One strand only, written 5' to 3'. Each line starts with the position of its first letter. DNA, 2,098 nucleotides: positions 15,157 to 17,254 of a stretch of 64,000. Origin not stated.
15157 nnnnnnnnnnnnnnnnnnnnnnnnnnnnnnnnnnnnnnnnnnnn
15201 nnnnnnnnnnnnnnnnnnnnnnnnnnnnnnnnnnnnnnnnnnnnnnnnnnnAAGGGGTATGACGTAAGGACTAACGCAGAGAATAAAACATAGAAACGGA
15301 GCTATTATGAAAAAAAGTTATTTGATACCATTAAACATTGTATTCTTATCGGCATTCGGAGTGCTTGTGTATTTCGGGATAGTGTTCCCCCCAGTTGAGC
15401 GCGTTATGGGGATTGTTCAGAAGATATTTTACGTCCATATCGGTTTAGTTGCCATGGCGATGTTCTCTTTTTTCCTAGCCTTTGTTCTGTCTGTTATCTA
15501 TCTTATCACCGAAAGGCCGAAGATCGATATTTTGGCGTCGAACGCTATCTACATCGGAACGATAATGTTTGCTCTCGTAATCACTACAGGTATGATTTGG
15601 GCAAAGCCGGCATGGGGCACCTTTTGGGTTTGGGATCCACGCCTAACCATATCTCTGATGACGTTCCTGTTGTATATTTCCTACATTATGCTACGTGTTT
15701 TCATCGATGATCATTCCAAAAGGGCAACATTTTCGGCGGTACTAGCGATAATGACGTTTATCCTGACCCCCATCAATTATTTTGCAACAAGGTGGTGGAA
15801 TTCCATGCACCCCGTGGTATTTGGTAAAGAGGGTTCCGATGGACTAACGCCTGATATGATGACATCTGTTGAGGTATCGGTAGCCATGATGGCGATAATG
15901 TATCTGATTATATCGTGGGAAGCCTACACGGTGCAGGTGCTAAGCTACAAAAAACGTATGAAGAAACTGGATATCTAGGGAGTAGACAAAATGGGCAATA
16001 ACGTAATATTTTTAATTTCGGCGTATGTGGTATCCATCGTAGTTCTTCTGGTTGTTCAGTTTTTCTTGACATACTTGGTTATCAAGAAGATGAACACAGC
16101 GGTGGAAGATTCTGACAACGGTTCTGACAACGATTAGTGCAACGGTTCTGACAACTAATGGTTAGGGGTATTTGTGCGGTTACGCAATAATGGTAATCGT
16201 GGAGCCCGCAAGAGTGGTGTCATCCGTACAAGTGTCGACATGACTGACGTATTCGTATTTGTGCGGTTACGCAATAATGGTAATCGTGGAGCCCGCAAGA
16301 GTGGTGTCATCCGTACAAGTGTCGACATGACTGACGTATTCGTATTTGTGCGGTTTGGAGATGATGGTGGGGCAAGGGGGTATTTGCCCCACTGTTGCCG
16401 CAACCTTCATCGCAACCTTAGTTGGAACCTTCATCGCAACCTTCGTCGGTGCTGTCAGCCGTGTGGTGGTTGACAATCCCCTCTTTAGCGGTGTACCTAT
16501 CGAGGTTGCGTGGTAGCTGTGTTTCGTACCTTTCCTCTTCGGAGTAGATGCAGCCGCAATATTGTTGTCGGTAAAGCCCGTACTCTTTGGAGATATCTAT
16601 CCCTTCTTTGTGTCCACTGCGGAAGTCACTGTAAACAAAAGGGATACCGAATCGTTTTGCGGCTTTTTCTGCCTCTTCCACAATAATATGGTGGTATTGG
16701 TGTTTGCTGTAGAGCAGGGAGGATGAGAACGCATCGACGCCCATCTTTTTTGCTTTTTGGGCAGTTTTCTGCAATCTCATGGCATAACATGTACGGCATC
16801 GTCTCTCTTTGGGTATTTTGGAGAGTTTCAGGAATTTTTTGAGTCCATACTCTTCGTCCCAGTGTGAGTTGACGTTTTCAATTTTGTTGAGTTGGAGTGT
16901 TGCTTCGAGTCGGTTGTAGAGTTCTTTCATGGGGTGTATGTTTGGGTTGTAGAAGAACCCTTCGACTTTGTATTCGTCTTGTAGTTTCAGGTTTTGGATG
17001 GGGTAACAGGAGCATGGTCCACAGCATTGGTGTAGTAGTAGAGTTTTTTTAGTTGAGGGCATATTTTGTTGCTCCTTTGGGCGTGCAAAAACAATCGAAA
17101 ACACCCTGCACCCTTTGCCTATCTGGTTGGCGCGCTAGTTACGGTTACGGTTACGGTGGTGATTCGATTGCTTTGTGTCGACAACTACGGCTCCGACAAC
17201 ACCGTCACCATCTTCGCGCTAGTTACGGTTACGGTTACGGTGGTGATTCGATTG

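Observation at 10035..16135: Minimal variant System I cytochrome c maturation locus with CxxxY-type CcmE and no CcmG/H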

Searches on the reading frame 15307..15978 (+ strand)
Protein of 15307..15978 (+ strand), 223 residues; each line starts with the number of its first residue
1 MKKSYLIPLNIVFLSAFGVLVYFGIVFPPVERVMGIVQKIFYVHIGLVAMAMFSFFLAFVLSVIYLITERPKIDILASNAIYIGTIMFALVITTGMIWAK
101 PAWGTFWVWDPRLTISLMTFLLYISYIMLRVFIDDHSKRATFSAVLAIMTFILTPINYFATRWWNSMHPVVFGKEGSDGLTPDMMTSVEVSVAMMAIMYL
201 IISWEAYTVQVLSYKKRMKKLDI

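Call 3: search_protein_families(library=pfam, proteins=[window:15307-15978:+], max_evalue=0.01)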
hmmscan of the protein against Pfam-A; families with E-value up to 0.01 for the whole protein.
window:15307-15978:+ (223 aa): 2 families
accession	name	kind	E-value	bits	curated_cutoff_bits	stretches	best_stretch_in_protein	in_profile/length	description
PF01578.25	Cytochrom_C_asm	-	1.2e-31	110.4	29.9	1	12-167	37-211/212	Cytochrome C assembly protein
PF07284.16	BCHF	-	0.00017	22.1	25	1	47-159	21-134/139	2-vinyl bacteriochlorophyllide hydratase (BCHF)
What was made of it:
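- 15307..15978 (+): ccmC: haem-handling protein, 223 aa, with His44, WWD motif W103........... and His168. PF01578 1.2e-31 (call 3).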

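Call 4: search_protein_families(library=ncbifam, proteins=[window:15307-15978:+], max_evalue=0.01)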
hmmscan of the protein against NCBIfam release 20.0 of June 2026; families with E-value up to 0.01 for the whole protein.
window:15307-15978:+ (223 aa): 3 families
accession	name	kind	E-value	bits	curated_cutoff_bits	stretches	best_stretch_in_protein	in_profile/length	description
TIGR01191.1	ccmC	subfamily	3.3e-34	118.4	186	1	33-203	5-176/184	heme ABC transporter permease CcmC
TIGR03144.1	cytochr_II_ccsB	equivalog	1.6e-17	64.1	187.6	1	72-160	155-240/252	c-type cytochrome biogenesis protein CcsB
TIGR02020.1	BchF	equivalog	0.00013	22.1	101.35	1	45-158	20-136/145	2-vinyl bacteriochlorophyllide hydratase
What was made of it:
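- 15307..15978 (+): TIGR01191 3.3e-34, below its cut-off (call 4).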

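Call 46: search_solved_structures(query=window:15307-15978:+, max_evalue=0.001, show_alignments=1)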
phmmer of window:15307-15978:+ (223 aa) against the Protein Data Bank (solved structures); distinct sequences matched with E-value up to 0.001: 2.
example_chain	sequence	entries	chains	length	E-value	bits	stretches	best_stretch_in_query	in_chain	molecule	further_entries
7f02_C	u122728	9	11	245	7.8e-19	71.4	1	21-170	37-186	Heme exporter protein C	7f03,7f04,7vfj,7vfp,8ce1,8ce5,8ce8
7s9y_A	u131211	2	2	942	0.0002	24.3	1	22-184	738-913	Cytochrome c biogenesis protein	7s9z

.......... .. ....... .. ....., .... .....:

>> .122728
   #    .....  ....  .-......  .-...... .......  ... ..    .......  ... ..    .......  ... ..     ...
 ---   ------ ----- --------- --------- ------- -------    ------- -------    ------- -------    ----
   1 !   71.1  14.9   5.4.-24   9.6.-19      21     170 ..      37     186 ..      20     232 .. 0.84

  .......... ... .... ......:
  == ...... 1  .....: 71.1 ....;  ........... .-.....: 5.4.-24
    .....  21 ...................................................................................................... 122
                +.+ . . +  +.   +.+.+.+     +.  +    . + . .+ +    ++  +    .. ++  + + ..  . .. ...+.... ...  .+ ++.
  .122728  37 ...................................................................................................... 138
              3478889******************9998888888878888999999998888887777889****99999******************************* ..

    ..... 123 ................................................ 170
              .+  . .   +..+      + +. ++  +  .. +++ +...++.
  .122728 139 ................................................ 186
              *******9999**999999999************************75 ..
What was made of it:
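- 15307..15978 (+): 7F02_C (E. coli CcmC) 7.8e-19, with the window's His44, WWD motif and His168 falling on the matching E. coli motifs (iiylHvp, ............, wwntlHqg) (call 46).
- On System I* (variant Ccm with Cys-type CcmE): CcmC matches directly (calls 3, 4, 46).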

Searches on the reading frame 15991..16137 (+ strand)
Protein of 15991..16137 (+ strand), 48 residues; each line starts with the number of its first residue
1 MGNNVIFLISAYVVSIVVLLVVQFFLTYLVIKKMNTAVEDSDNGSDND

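Call 3: search_protein_families(library=pfam, proteins=[window:15991-16137:+], max_evalue=0.01)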
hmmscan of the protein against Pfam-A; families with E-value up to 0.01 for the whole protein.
window:15991-16137:+ (48 aa): 0 families

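Call 4: search_protein_families(library=ncbifam, proteins=[window:15991-16137:+], max_evalue=0.01)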
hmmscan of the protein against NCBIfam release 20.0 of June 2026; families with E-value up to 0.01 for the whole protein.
window:15991-16137:+ (48 aa): 0 families

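Call 17: search_protein_families(library=pfam, proteins=[window:15991-16137:+], max_evalue=10)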
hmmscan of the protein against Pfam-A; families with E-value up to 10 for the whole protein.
window:15991-16137:+ (48 aa): 6 families
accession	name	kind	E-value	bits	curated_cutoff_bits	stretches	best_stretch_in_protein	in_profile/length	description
PF13179.11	DUF4006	-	0.019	15.3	22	1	9-34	13-38/64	Family of unknown function (DUF4006)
PF06129.17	Chordopox_G3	-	0.027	15.7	22.3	1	12-42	4-34/108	Chordopoxvirus G3 protein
PF06024.17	Orf78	-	0.074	13.8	29.4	1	7-38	62-93/101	Orf78 (ac78)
PF09682.15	Phage_holin_6_1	-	0.17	12.7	24.9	1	3-36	2-36/101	Bacteriophage holin of superfamily 6 (Holin_LLH)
PF17280.7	DUF5345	-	0.79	10.4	27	1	7-32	45-70/77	Family of unknown function (DUF5345)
PF20088.4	DUF6480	-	2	8.8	25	1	12-30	57-75/78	Family of unknown function (DUF6480)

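Call 20: search_solved_structures(query=window:15991-16137:+, max_evalue=10, show_alignments=2)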
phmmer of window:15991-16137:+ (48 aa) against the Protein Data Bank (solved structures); distinct sequences matched with E-value up to 10: 0.

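Call 27: search_protein_families(library=ncbifam, proteins=[window:15991-16134:+], max_evalue=10)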
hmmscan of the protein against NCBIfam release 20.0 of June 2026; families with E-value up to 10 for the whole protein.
seq(48 aa): 0 families
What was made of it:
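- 15991..16137 (+): ccmD-like ORF, 48 aa. One hydrophobic helix (about residues 5-31), then KK and an acidic tail. It starts 12 nt after ccmC, with GGGAG upstream. No Pfam or NCBIfam hit (calls 17, 27).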

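Call 59: find_homologous_proteins(query=window:15991-16137:+, max_evalue=10)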
Query window:15991-16137:+ (48 aa): 2 proteins with E <= 10 among 2 candidates.
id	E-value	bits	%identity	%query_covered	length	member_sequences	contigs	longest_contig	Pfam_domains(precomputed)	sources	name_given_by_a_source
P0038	2.2e-21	91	100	100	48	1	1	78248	-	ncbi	-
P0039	1.4e-17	79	89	98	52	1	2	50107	-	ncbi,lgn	-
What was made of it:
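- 15991..16137 (+): It is held as a gene product in the NCBI-sourced collection (call 59).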

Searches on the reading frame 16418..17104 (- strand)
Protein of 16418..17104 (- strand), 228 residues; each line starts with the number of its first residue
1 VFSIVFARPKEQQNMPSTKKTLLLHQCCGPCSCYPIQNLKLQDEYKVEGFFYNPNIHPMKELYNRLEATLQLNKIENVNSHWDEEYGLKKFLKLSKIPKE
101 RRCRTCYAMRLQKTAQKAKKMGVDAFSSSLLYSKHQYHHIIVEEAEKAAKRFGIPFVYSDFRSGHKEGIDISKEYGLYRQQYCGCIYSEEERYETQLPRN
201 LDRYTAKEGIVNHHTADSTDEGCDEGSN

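Call 3: search_protein_families(library=pfam, proteins=[window:16418-17104:-], max_evalue=0.01)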
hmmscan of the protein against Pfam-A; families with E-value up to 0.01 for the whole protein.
window:16418-17104:- (228 aa): 1 family
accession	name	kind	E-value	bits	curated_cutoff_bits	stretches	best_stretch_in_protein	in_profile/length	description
PF02677.20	QueH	-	2.8e-56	190.8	23.5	1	22-191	1-175/175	Epoxyqueuosine reductase QueH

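Call 4: search_protein_families(library=ncbifam, proteins=[window:16418-17104:-], max_evalue=0.01)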
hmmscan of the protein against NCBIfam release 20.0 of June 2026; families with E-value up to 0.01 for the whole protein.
window:16418-17104:- (228 aa): 0 families
